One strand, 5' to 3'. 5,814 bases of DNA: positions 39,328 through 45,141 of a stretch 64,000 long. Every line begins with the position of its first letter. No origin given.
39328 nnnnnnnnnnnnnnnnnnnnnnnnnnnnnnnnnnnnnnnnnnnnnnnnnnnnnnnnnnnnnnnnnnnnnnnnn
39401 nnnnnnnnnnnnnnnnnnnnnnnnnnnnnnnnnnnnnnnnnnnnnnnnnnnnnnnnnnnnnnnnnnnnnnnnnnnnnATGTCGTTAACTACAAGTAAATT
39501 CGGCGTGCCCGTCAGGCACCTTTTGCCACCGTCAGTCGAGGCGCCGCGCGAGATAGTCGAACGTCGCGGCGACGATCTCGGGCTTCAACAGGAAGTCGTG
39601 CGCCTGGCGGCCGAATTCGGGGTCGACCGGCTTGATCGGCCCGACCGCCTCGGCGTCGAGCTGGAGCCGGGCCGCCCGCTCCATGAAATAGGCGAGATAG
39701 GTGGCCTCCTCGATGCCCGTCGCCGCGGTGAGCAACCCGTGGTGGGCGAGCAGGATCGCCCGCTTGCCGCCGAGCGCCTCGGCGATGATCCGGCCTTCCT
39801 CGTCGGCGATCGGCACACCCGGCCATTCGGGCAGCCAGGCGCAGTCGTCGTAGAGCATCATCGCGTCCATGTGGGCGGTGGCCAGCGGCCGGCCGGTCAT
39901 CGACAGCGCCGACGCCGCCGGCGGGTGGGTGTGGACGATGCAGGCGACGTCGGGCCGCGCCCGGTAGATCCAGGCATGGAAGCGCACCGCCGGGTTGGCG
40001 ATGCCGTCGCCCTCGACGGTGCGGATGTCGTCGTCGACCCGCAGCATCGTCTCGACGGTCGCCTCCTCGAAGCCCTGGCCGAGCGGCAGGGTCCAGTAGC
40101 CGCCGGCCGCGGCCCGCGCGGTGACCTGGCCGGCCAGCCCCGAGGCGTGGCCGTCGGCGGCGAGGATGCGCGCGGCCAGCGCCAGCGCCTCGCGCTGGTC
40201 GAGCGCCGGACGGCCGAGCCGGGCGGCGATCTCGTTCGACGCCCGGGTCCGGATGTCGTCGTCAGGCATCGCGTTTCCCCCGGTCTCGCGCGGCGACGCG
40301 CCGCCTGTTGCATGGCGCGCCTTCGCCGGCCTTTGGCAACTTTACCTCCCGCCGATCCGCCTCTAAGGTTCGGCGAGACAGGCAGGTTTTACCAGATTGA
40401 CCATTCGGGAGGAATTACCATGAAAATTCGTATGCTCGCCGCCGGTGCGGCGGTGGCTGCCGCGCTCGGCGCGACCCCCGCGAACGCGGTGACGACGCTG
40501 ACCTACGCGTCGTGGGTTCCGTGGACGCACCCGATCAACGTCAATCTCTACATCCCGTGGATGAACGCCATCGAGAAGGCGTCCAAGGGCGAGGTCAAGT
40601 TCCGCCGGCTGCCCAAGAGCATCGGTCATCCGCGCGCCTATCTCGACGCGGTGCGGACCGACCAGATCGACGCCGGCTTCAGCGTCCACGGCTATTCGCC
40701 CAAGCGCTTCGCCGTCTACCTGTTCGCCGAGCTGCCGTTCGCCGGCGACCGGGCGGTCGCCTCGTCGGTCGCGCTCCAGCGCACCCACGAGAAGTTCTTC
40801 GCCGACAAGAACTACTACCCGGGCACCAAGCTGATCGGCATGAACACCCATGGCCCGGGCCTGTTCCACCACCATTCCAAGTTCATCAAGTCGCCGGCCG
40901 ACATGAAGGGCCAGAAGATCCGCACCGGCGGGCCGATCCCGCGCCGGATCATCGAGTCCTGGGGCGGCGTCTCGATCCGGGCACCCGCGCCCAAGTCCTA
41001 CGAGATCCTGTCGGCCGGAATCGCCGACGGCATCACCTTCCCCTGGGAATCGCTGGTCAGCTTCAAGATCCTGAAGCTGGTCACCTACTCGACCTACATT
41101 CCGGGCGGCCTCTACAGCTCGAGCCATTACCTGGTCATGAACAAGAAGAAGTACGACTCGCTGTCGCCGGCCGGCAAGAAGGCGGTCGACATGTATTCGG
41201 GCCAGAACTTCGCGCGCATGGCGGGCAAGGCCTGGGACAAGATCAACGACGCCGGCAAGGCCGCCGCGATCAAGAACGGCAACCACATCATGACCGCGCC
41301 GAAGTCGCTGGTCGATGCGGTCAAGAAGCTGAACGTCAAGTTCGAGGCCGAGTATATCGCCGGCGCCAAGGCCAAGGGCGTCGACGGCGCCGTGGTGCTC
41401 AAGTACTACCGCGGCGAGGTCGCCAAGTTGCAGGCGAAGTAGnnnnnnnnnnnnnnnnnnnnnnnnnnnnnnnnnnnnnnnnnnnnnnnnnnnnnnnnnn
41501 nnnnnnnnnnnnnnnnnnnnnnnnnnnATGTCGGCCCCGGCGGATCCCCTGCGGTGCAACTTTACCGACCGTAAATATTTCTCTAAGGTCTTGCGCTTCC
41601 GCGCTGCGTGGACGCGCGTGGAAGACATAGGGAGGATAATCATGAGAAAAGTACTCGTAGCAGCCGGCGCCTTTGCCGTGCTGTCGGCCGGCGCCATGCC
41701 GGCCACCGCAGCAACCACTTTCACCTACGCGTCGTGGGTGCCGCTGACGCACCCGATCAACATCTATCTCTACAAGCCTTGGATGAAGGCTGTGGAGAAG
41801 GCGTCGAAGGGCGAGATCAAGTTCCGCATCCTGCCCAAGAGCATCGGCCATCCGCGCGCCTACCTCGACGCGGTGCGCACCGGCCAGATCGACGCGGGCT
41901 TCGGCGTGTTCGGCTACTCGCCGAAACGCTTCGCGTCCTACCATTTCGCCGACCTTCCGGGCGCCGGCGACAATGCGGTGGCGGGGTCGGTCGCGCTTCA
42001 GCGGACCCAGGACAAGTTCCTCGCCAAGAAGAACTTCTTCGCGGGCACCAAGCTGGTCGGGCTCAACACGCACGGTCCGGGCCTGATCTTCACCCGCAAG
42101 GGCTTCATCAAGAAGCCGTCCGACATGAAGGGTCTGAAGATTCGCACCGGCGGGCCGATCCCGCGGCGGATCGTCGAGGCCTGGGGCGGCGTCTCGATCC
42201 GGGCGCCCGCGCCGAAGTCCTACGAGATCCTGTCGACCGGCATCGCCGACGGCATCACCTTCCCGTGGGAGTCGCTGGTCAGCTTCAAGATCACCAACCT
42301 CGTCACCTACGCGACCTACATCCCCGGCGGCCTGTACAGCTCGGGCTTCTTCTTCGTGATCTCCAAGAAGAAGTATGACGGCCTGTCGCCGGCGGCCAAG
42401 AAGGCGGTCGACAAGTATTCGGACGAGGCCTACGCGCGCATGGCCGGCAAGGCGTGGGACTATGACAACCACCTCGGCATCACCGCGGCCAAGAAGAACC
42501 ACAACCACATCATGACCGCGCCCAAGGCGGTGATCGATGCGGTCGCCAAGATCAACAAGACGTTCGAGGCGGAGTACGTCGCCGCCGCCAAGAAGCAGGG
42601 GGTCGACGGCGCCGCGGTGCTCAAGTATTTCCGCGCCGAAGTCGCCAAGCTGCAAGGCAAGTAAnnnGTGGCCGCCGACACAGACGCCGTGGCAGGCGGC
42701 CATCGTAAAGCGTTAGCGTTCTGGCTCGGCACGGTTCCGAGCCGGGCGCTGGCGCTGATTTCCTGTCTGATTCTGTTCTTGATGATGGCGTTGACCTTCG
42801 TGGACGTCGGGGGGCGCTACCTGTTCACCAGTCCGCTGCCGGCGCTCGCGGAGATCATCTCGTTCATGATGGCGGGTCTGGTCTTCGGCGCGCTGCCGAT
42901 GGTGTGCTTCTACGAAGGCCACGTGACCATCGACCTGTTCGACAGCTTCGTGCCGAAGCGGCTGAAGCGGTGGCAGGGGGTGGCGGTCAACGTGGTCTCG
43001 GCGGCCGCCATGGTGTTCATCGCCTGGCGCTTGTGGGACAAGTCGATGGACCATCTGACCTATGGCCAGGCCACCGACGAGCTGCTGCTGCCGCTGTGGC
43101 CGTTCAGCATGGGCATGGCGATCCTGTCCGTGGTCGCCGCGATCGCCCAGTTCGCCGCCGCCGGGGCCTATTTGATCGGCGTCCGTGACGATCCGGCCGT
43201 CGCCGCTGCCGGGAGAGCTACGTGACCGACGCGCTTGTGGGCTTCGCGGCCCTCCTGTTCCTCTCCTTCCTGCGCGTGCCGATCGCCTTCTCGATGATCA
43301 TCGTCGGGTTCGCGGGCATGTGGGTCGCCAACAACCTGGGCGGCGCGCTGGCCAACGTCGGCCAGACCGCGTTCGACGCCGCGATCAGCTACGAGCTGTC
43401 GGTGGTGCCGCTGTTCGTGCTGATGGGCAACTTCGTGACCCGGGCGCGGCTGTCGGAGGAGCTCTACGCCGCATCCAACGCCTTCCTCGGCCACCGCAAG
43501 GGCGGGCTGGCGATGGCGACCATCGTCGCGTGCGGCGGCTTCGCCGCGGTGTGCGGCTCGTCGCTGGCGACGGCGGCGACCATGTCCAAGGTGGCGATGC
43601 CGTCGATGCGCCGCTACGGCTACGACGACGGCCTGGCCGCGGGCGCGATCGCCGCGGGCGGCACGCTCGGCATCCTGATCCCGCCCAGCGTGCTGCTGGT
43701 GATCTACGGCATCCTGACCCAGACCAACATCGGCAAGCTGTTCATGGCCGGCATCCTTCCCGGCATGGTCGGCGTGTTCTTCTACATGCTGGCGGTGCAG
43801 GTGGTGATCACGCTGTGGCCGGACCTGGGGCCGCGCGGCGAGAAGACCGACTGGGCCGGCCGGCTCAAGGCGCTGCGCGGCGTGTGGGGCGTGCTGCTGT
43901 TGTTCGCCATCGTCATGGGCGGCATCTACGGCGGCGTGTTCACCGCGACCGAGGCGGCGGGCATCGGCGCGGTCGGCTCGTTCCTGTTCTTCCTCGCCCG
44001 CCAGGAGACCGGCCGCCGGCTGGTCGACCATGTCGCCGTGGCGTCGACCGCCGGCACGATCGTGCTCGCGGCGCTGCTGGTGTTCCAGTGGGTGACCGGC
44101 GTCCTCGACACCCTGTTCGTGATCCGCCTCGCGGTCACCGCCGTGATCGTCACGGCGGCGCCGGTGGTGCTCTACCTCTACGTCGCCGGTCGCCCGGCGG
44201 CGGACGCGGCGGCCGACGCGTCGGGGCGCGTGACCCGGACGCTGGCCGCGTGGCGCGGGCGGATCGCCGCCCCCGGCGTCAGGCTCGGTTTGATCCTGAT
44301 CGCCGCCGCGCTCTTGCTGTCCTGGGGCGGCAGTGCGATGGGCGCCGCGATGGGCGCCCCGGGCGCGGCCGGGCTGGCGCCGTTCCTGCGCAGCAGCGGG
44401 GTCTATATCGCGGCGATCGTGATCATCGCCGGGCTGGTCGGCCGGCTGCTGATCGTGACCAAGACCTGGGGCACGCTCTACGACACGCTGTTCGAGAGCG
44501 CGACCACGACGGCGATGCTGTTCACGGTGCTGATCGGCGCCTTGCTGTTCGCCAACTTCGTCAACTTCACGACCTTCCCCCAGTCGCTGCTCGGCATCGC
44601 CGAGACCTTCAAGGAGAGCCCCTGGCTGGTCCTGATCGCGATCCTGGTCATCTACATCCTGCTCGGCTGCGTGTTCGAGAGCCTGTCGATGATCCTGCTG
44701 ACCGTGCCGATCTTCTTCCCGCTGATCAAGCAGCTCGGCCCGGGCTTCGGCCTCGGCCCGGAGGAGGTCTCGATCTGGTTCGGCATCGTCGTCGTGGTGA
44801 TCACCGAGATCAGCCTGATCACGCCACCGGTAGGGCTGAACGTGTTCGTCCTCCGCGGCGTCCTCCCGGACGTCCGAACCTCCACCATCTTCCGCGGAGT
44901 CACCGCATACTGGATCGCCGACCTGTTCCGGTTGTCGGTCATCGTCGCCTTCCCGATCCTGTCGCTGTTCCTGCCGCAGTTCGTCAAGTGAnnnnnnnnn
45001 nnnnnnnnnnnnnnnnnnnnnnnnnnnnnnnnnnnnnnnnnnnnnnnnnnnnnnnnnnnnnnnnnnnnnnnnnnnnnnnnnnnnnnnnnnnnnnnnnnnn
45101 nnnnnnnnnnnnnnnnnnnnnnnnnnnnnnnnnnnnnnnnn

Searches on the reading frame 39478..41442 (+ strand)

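Call 6: search_protein_families(library=pfam, proteins=[window:39478-41442:+], max_evalue=0.01)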
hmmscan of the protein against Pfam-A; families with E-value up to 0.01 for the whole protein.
window:39478-41442:+ (654 aa): 1 family
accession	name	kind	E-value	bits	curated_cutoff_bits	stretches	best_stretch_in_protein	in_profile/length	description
PF03480.18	DctP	-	1.2e-21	77.8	23.4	1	360-608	17-264/286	Bacterial extracellular solute-binding protein, family 7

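Call 7: search_protein_families(library=padloc, proteins=[window:39478-41442:+], max_evalue=0.01)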
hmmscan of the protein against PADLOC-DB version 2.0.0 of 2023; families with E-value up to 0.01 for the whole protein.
window:39478-41442:+ (654 aa): 0 families

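Call 8: search_protein_families(library=ncbifam, proteins=[window:39478-41442:+], max_evalue=0.01)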
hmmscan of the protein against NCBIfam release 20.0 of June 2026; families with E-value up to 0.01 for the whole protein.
window:39478-41442:+ (654 aa): 2 families
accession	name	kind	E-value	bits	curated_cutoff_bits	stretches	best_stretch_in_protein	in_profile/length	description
NF037995.1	TRAP_S1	subfamily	6.7e-12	45.3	50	1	362-606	20-262/271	TRAP transporter substrate-binding protein DctP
TIGR00787.1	dctP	subfamily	1.8e-11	43.9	175.05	1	364-571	21-228/257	DctP family TRAP transporter solute-binding subunit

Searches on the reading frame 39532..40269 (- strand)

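Call 60: search_protein_families(library=pfam, proteins=[window:39532-40269:-], max_evalue=0.001)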
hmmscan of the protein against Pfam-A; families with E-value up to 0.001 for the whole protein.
window:39532-40269:- (245 aa): 1 family
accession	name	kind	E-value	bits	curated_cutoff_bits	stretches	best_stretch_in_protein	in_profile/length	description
PF00596.27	Aldolase_II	-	8.9e-39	133.7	22.2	1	28-204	2-183/183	Class II Aldolase and Adducin N-terminal domain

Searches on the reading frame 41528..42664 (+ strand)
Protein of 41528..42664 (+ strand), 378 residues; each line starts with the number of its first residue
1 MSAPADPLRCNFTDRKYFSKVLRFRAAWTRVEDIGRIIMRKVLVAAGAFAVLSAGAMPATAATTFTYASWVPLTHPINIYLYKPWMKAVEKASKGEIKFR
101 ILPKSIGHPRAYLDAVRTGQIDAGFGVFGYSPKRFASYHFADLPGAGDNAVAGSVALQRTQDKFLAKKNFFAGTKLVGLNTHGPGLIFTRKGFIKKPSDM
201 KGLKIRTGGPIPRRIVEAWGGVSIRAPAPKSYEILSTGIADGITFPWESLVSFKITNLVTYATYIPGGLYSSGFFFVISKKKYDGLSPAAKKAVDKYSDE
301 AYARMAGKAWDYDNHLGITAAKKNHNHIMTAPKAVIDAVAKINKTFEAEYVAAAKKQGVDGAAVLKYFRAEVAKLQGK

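Call 60: search_protein_families(library=pfam, proteins=[window:41528-42664:+], max_evalue=0.001)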
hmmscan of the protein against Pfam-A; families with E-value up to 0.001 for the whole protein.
window:41528-42664:+ (378 aa): 1 family
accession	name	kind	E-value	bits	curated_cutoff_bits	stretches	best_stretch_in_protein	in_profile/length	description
PF03480.18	DctP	-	3.6e-27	95.9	23.4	1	71-344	5-276/286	Bacterial extracellular solute-binding protein, family 7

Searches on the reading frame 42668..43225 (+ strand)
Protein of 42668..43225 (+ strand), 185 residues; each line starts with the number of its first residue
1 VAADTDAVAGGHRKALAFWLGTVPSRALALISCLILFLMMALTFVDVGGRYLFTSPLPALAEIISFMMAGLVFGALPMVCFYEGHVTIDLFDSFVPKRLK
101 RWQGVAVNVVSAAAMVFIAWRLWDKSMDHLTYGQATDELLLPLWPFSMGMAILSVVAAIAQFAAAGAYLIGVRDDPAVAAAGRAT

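Call 60: search_protein_families(library=pfam, proteins=[window:42668-43225:+], max_evalue=0.001)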
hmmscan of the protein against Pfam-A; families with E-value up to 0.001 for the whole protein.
window:42668-43225:+ (185 aa): 1 family
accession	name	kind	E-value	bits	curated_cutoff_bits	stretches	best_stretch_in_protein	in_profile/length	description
PF04290.18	DctQ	-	2.2e-20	73.3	28.3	1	39-163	1-124/132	Tripartite ATP-independent periplasmic transporters, DctQ component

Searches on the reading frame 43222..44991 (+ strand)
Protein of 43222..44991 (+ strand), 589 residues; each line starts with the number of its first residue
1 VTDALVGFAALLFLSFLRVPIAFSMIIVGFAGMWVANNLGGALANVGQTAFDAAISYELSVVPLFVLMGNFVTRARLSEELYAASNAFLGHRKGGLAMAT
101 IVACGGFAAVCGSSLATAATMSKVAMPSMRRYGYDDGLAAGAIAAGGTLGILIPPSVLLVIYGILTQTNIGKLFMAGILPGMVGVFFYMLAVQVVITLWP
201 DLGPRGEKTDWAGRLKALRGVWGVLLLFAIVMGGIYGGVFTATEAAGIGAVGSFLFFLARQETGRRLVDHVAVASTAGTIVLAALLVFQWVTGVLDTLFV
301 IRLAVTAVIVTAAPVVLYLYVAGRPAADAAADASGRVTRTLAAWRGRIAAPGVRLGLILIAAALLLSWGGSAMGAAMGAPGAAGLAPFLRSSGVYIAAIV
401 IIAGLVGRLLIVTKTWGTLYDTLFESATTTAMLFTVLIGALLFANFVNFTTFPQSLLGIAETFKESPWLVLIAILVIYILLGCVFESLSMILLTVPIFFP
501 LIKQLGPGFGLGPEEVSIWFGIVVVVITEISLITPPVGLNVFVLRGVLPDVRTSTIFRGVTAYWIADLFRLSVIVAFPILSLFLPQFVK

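Call 60: search_protein_families(library=pfam, proteins=[window:43222-44991:+], max_evalue=0.001)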
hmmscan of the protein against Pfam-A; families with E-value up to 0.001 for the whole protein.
window:43222-44991:+ (589 aa): 1 family
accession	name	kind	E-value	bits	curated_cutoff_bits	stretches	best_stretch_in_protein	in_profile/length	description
PF06808.19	DctM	-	1.1e-78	265.3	23.8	2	9-297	2-294/413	Tripartite ATP-independent periplasmic transporter, DctM component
